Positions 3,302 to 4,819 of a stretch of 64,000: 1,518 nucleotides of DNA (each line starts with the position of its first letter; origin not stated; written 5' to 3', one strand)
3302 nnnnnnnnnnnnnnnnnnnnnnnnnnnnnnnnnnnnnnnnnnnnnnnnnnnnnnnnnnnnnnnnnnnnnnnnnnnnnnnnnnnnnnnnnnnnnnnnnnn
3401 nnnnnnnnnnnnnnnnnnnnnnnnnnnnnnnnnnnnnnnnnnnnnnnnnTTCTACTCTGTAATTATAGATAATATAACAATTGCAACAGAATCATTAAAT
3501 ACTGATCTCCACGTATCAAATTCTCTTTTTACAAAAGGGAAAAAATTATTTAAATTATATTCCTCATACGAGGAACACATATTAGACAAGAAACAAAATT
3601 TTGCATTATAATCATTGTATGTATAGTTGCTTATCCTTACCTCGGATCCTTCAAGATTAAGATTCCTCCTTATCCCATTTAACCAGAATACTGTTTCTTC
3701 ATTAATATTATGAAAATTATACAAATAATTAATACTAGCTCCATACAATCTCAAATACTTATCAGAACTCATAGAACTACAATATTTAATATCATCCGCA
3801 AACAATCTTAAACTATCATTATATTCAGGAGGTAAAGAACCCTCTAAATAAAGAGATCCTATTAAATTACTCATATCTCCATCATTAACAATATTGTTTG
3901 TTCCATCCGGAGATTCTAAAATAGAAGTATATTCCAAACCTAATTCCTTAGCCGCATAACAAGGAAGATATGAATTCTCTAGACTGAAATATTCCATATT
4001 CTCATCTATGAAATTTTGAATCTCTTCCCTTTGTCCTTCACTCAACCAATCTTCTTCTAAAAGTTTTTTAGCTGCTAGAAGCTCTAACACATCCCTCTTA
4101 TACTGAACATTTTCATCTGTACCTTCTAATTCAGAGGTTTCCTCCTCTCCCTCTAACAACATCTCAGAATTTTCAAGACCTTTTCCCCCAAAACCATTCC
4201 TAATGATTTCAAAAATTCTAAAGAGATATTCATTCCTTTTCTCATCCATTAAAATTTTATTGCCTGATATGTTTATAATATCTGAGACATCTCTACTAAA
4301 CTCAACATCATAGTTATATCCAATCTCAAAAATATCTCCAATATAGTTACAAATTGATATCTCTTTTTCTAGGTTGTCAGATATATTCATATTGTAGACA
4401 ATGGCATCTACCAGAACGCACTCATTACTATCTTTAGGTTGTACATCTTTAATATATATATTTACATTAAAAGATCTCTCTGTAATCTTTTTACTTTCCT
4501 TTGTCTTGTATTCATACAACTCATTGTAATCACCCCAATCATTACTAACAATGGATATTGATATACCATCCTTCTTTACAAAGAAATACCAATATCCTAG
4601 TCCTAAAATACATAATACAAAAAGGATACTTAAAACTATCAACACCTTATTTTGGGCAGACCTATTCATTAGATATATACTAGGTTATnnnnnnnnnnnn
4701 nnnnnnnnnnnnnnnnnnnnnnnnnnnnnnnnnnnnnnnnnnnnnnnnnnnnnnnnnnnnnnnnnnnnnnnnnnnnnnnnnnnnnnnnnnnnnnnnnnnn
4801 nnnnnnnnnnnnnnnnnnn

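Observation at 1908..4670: Tandem paralogs with near-identical 5' ends (local duplication or gene conversion)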

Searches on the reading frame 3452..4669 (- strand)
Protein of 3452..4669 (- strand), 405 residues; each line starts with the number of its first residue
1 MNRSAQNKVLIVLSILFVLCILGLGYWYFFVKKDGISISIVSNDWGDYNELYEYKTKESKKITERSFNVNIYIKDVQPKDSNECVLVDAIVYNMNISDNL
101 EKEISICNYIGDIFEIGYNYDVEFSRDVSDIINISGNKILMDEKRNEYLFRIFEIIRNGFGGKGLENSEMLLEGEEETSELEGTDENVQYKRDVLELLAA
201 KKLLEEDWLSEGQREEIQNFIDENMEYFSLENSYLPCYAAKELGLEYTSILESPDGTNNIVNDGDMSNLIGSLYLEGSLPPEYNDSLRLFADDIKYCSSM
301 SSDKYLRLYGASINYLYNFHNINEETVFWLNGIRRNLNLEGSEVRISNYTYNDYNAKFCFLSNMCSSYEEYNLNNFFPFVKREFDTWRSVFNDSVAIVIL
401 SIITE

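Call 11: search_protein_families(library=pfam, proteins=[window:3452-4669:-], max_evalue=0.1)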
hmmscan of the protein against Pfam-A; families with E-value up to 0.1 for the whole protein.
window:3452-4669:- (405 aa): 0 families

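Call 12: find_homologous_proteins(query=window:3452-4669:-)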
Query window:3452-4669:- (405 aa): 4 proteins with E <= 0.001 among 5510 candidates.
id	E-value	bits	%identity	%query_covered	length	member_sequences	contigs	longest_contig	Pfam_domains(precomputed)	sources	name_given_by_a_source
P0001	1.2e-264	896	100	100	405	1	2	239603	-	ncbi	-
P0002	3.2e-131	456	60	91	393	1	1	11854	-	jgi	jgi:hypothetical protein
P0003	4.6e-6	44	81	9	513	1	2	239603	-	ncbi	-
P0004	1.5e-5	43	75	9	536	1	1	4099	-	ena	-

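Call 14: find_encoding_contigs(protein=P0002, flank=10000)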
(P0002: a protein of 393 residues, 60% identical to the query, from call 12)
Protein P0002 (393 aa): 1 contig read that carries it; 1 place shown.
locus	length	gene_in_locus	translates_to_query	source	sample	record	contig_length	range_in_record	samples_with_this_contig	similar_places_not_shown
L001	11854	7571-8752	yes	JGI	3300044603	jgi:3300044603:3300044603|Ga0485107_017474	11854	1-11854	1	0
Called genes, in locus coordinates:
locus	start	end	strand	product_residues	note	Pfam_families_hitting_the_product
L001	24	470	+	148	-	PF01132:EFP, PF09285:Elong-fact-P_C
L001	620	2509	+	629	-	PF05496:RuvB_N (weak), PF00004:AAA, PF07728:AAA_5 (weak), PF17862:AAA_lid_3, PF01434:Peptidase_M41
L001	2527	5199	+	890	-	PF02739:5_3_exonuc_N, PF01367:5_3_exonuc, PF00476:DNA_pol_A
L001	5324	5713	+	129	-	PF08220:HTH_DeoR (weak)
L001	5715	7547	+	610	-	PF04675:DNA_ligase_A_N, PF01068:DNA_ligase_A_M, PF04679:DNA_ligase_A_C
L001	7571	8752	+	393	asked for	-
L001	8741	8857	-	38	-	-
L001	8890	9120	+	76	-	-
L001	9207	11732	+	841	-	-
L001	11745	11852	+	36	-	?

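Call 15: find_encoding_contigs(protein=P0004, flank=10000)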
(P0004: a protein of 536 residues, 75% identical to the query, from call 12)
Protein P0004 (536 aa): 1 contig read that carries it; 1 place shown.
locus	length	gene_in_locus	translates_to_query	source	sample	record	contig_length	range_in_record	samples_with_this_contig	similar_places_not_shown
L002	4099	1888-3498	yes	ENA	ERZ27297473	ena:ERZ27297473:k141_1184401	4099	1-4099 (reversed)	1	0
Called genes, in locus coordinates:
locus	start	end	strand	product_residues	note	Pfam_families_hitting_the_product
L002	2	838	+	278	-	?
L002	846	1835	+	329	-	-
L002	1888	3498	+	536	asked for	-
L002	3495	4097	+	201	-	?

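Call 18: find_encoding_contigs(protein=window:3452-4669:-, flank=10000)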
Protein window:3452-4669:- (405 aa): no gene with exactly this product is on record in the collection.

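Call 21: find_encoding_contigs(protein=P0003, flank=10000)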
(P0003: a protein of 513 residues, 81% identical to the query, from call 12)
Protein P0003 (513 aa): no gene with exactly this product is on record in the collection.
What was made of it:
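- Tried and rejected: Rest of the genome: exact look-ups of A and B returned nothing (calls 18, 21).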

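Call 43: search_protein_families(library=pfam, proteins=[L001:8760-11732:+, P0004, P0002], max_evalue=1)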
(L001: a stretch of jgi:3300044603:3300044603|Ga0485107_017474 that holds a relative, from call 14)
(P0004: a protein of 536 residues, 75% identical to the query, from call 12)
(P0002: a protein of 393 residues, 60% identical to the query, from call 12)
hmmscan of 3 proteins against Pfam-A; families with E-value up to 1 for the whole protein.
L001:8760-11732:+ (990 aa): 0 families

P0004 (536 aa): 1 family
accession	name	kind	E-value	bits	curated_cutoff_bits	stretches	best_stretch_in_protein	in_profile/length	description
PF20750.3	PAP_NTPase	-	0.16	12.3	27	1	437-497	114-173/194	Poly(A) polymerase nucleotidyltransferase domain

P0002 (393 aa): 0 families

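Call 54: predict_structure(alignment_id=A3)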
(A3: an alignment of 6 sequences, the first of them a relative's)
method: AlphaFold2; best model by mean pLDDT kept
length: 513 residues; sequences in the alignment: 6
mean_pLDDT: 52.6   pTM: 0.49
mean pLDDT of the five models: 52.6, 48.8, 45.8, 40.0, 39.5
residues with pLDDT >= 90: 0; 70-90: 93; 50-70: 162; < 50: 258
segments of 3 or more residues with pLDDT < 50: 29-63, 81-83, 86-191, 210-221, 241-270, 315-331, 340-357, 369-372, 477-494
pLDDT, mean of each block of 10 residues (from residue 1): 71 79 56 40 38 44 51 50 47 43 32 39 43 37 39 38 30 38 36 60 63 41 57 56 36 32 34 58 71 68 61 48 44 54 32 44 53 58 59 62 76 77 83 80 70 80 75 50 38 50 65 50
secondary structure, 60 per line:
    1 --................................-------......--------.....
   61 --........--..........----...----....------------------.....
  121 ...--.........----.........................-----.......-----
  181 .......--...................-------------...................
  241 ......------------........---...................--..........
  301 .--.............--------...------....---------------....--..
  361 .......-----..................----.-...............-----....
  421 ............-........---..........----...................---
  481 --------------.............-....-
elements in order: H3-34 H42-47 E56-60 E63-70 E73-82 E87-89 E94-97 E116-123 E126-134 H139-163 E169-175 E181-187 H190-208 H222-246 H259-266 H270-288 H291-301 H304-316 H353-356 H359-367 H373-390 H397-411 H417-432 H434-441 H445-454 H459-477 H495-507 H509-512

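Call 55: search_protein_representatives(alignment_id=A3)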
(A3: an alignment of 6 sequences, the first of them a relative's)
Query: 6 sequences, 524 profile positions. Proteins with E-value up to 0.001 (for the whole library): 39; up to 1e-10: 36; up to 1e-30: 23. The best 39 are listed.
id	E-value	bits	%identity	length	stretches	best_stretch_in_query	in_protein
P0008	7.2e-221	751.0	-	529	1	1-524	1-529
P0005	5.0e-194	662.5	-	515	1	1-524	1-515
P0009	2.4e-146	505.1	-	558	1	1-521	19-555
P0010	7.3e-122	424.3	-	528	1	8-519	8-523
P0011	4.5e-90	319.4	-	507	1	1-523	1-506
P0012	4.5e-88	312.8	-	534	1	1-524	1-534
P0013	7.3e-81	289.0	-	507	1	43-523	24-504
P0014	4.3e-62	227.1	-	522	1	8-523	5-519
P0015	4.6e-60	220.4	-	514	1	7-524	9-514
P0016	6.2e-51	190.3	-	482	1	6-521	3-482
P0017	8.9e-51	189.8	-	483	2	5-161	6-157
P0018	5.0e-50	187.3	-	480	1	6-521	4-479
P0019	4.9e-48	180.7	-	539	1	14-518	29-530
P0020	1.4e-46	175.9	-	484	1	7-519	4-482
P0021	3.8e-43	164.6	-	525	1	7-521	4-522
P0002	1.6e-06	43.7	-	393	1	1-87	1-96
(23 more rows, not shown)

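Call 59: predict_structure(alignment_id=A4)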
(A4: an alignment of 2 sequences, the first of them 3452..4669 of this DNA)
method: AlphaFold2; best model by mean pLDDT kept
length: 405 residues; sequences in the alignment: 2
mean_pLDDT: 43.1   pTM: 0.28
mean pLDDT of the five models: 43.1, 35.6, 34.6, 33.9, 33.7
residues with pLDDT >= 90: 0; 70-90: 14; 50-70: 123; < 50: 268
segments of 3 or more residues with pLDDT < 50: 22-43, 58-63, 93-99, 129-131, 140-192, 228-237, 246-405
pLDDT, mean of each block of 10 residues (from residue 1): 63 66 36 31 54 54 55 64 63 45 56 56 57 53 35 32 25 26 33 50 57 64 58 46 44 27 28 29 38 44 44 39 38 35 25 32 33 35 36 28 24
secondary structure, 60 per line:
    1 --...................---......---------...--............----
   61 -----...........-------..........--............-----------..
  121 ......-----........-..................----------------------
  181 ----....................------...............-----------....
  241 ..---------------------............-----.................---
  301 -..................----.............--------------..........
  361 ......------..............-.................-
elements in order: H3-21 H25-30 E40-42 H45-56 E66-76 E84-93 E96-107 E119-126 E132-139 H141-158 H185-204 H211-225 H237-242 H264-275 H281-297 H302-319 H324-336 H351-366 H373-386 H388-404
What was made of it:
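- The structure models are poor (pLDDT 52.6 and 43.1, calls 54, 59), so function and surface location are unproven. They have the same predicted secondary-structure order: TM helix, short helix, beta domain, long helix, all-alpha C-terminal part (calls 54, 59).
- Tried and rejected: Function by structure: the AlphaFold models are poor (pLDDT 52.6 and 43.1, calls 54, 59).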

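Call 61: find_related_loci(query=A3, collection=metagenome_contigs, flank=10000)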
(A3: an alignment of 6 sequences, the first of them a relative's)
Query A3 (513 aa) in metagenome_contigs; peptide patterns used: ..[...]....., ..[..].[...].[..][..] (x = any residue, [..] = any of these).
263 stretches matched a pattern; 3 encode a relative of the query (tblastn E <= 1e-3); 3 distinct loci.
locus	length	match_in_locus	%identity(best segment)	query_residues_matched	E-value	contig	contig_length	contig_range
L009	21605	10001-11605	30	1-508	1e-59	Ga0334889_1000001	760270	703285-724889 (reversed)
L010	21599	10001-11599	29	1-512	8e-45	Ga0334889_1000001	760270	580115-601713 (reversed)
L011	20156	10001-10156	33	1-54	2e-5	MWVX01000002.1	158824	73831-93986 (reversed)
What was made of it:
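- Tried and rejected: A3 worked (call 61).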

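Call 64: search_protein_families(library=pfam, proteins=[L009:11620-15483:+, L010:11602-15579:+, L009:15492-16556:+, L010:6924-8783:-], max_evalue=0.1)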
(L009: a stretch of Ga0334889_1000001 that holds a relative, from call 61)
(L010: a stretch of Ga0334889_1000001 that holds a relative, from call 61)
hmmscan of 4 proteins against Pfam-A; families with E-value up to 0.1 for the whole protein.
L009:11620-15483:+ (1287 aa): 3 families
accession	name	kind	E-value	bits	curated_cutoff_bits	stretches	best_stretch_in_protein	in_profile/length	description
PF04041.19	Glyco_hydro_130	-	5e-14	52.4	26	2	345-390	98-143/320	beta-1,4-mannooligosaccharide phosphorylase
PF13088.12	BNR_2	-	0.0038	17.1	31.4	0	279-396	118-211/277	BNR repeat-like domain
PF14791.11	DNA_pol_B_thumb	-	0.099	12.9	25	0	980-1025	8-54/63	DNA polymerase beta thumb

L010:11602-15579:+ (1325 aa): 1 family
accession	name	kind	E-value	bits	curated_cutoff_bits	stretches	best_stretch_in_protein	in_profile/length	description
PF04041.19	Glyco_hydro_130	-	1.5e-11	44.2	26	2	348-395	97-144/320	beta-1,4-mannooligosaccharide phosphorylase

L009:15492-16556:+ (354 aa): 0 families

L010:6924-8783:- (619 aa): 4 families
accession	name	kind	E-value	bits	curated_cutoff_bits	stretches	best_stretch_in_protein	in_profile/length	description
PF01841.26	Transglut_core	-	1.6e-19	70.6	23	1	383-481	13-108/108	Transglutaminase-like superfamily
PF04473.18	DUF553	-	0.054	13.4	20.5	0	373-442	11-80/140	Transglutaminase-like domain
PF08218.17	Citrate_ly_lig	-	0.057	13.5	20.9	0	315-393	72-149/182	Citrate lyase ligase C-terminal domain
PF13471.12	Transglut_core3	-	0.076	13.4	26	0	410-469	42-97/117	Transglutaminase-like superfamily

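Call 67: search_protein_families(library=ncbifam, proteins=[window:3452-4669:-, L001:8760-11732:+, L009:15492-16556:+, L009:11620-15483:+], max_evalue=0.1)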
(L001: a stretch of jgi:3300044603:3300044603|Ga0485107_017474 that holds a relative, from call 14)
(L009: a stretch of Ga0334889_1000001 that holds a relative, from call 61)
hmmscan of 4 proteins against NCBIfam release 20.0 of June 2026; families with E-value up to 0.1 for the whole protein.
window:3452-4669:- (405 aa): 0 families

L001:8760-11732:+ (990 aa): 0 families

L009:15492-16556:+ (354 aa): 0 families

L009:11620-15483:+ (1287 aa): 1 family
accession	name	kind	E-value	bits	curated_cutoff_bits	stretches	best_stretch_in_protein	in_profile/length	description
NF052550.1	BManbPhaseBMBP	equivalog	0.0052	16.2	450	0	342-385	87-132/296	beta-1,2-mannobiose phosphorylase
